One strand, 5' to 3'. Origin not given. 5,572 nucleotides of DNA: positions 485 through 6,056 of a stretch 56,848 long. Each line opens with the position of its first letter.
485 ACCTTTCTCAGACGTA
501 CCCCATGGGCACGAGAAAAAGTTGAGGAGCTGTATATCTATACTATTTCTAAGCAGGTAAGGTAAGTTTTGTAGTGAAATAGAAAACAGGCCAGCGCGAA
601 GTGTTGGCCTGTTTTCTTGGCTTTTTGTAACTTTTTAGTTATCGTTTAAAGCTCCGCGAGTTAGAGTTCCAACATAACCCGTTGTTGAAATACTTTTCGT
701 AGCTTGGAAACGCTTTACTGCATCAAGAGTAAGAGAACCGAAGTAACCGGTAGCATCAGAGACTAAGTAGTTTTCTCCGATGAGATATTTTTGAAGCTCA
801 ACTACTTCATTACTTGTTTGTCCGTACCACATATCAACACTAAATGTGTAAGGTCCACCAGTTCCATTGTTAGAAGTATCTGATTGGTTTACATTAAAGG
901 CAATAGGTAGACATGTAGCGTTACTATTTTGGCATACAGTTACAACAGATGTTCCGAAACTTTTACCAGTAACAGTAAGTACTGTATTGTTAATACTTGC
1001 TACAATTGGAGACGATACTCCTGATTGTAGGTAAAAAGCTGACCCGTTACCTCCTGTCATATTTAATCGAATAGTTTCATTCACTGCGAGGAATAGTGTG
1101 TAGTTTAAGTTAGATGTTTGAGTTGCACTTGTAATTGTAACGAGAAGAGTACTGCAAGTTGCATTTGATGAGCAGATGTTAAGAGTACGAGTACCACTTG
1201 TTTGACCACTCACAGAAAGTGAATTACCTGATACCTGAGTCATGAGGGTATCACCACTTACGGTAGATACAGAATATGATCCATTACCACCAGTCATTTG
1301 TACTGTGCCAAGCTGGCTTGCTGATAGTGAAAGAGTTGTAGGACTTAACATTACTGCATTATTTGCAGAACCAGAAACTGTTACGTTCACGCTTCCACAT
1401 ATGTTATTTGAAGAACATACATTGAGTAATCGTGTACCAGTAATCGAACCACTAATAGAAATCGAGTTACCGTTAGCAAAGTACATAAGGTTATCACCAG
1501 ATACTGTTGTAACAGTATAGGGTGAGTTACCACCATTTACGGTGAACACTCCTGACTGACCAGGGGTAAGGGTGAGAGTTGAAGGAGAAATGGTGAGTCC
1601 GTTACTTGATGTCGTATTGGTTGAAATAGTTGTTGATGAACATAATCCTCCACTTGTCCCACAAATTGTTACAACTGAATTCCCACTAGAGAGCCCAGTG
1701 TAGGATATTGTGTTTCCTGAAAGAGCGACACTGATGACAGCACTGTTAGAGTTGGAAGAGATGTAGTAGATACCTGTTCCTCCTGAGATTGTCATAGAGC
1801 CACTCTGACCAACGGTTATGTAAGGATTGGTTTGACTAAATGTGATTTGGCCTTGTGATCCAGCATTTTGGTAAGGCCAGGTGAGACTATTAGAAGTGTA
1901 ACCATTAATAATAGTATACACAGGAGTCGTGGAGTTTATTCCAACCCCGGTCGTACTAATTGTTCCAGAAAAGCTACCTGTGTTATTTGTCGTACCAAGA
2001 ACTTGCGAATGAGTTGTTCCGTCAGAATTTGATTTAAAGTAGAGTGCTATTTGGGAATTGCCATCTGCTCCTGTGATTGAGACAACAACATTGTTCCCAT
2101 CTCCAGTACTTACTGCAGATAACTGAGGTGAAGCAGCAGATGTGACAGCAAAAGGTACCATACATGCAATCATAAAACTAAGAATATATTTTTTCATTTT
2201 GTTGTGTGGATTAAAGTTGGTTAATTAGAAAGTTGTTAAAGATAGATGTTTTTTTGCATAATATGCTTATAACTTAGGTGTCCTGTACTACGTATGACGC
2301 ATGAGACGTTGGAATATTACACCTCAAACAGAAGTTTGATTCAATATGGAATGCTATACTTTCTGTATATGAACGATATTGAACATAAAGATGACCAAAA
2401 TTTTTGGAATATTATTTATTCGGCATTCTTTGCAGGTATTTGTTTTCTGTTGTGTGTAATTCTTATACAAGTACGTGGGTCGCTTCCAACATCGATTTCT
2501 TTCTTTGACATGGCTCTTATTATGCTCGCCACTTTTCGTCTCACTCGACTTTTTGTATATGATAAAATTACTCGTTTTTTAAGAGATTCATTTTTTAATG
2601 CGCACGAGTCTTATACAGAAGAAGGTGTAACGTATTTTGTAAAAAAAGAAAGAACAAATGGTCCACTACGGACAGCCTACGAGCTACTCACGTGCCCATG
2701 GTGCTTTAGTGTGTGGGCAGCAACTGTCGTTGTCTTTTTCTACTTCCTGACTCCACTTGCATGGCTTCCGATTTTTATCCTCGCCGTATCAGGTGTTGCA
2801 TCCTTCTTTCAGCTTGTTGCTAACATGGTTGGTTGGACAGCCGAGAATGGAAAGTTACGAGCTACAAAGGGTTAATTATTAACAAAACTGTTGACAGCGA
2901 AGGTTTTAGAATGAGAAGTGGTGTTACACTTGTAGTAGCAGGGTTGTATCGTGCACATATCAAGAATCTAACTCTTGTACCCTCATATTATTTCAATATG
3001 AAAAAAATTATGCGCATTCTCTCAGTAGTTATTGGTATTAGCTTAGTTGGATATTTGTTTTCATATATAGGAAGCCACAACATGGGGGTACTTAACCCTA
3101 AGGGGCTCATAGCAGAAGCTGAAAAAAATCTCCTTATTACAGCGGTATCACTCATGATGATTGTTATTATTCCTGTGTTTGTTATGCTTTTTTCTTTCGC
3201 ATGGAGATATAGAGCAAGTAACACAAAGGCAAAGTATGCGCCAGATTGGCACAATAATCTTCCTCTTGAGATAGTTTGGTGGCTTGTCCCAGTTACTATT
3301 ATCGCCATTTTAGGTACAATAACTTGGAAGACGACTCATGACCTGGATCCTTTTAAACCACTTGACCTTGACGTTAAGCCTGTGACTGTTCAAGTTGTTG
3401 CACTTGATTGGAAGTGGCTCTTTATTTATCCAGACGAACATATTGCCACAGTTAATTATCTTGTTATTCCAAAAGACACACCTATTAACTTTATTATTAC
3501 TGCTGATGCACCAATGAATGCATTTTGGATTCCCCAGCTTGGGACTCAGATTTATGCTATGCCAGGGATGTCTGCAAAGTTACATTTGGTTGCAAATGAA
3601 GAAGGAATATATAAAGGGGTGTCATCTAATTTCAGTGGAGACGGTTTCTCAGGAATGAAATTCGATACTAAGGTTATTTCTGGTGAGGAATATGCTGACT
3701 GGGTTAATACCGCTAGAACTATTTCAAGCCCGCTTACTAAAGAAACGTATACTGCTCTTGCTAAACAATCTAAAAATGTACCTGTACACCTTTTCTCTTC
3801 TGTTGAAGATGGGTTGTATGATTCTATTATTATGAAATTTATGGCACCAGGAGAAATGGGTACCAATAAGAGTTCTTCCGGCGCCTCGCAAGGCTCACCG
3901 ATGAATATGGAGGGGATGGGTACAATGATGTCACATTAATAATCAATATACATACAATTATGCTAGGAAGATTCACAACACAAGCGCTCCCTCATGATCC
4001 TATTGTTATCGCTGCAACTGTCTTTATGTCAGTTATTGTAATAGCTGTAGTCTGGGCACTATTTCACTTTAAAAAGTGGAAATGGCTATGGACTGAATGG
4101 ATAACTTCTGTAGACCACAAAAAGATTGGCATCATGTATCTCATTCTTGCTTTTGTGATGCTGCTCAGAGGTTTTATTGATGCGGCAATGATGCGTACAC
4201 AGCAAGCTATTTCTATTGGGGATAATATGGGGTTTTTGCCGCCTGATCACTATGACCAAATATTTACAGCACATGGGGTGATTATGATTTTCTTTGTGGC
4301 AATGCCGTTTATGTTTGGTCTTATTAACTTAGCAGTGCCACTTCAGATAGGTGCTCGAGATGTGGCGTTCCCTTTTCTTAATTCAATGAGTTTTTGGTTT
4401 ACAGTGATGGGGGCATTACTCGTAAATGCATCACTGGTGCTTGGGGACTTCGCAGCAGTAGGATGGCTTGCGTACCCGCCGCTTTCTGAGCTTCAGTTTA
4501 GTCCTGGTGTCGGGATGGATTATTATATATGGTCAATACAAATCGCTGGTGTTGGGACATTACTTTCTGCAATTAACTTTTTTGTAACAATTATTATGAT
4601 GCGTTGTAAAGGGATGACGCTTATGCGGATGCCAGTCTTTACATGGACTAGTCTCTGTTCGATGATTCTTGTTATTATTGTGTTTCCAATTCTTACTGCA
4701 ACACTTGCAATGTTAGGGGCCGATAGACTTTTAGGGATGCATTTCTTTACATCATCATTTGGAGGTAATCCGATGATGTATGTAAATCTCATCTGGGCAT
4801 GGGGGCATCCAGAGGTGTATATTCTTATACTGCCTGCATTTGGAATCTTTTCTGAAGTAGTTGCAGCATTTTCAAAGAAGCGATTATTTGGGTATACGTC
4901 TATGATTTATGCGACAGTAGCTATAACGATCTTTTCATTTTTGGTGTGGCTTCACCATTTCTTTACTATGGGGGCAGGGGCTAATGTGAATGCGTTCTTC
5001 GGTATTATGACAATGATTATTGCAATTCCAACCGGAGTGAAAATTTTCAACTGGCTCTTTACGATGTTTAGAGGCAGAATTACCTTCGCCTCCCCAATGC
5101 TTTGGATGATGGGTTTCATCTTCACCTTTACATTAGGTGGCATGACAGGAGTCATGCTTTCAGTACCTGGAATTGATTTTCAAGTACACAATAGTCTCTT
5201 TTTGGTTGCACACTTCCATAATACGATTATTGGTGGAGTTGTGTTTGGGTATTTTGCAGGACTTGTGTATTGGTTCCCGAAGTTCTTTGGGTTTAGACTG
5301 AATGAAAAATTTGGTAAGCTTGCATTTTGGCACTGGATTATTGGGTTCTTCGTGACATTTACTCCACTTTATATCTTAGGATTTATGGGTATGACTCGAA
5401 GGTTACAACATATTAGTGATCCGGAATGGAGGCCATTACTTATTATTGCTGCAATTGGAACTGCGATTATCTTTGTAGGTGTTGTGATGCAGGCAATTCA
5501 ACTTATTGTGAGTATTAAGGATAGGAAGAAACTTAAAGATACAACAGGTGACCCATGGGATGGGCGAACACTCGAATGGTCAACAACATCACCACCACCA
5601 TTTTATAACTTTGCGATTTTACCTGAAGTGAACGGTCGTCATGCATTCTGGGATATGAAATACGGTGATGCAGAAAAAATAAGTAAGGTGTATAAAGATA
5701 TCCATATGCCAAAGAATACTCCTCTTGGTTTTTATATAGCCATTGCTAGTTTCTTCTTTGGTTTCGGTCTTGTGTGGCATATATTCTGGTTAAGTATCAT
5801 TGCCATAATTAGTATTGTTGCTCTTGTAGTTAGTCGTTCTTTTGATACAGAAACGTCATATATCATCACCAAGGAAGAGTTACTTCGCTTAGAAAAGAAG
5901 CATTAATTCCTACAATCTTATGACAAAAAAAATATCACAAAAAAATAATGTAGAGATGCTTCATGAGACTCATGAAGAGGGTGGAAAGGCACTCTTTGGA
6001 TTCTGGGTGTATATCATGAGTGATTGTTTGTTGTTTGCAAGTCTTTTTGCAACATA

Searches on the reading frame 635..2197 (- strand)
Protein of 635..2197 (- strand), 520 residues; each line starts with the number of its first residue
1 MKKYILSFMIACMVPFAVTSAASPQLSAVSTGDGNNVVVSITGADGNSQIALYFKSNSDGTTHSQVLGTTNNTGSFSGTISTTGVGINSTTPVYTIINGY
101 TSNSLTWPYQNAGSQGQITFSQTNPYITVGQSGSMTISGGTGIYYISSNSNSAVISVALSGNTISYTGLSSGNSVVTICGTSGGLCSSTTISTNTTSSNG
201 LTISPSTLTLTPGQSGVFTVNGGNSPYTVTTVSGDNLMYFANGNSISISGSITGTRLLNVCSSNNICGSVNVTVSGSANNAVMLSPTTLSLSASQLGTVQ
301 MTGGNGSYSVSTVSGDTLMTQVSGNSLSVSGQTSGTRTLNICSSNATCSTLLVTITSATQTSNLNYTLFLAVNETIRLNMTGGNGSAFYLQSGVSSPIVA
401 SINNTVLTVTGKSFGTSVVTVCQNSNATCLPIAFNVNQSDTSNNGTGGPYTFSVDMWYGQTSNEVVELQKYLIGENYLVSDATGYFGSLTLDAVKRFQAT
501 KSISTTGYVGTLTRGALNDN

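Call 16: search_protein_families(library=pfam, proteins=[window:635-2197:-])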
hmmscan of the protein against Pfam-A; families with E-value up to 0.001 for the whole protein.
window:635-2197:- (520 aa): 1 family
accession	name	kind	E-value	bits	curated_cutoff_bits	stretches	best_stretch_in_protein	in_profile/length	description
PF01471.23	PG_binding_1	-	1.8e-12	47.6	23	1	462-517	2-57/57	Putative peptidoglycan binding domain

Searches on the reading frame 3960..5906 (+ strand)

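Call 16: search_protein_families(library=pfam, proteins=[window:3960-5906:+])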
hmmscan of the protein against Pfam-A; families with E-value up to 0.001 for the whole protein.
window:3960-5906:+ (648 aa): 1 family
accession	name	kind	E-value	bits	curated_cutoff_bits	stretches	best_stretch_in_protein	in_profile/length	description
PF00115.25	COX1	-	3.9e-148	494.4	34.8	1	55-502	1-435/436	Cytochrome C and Quinol oxidase polypeptide I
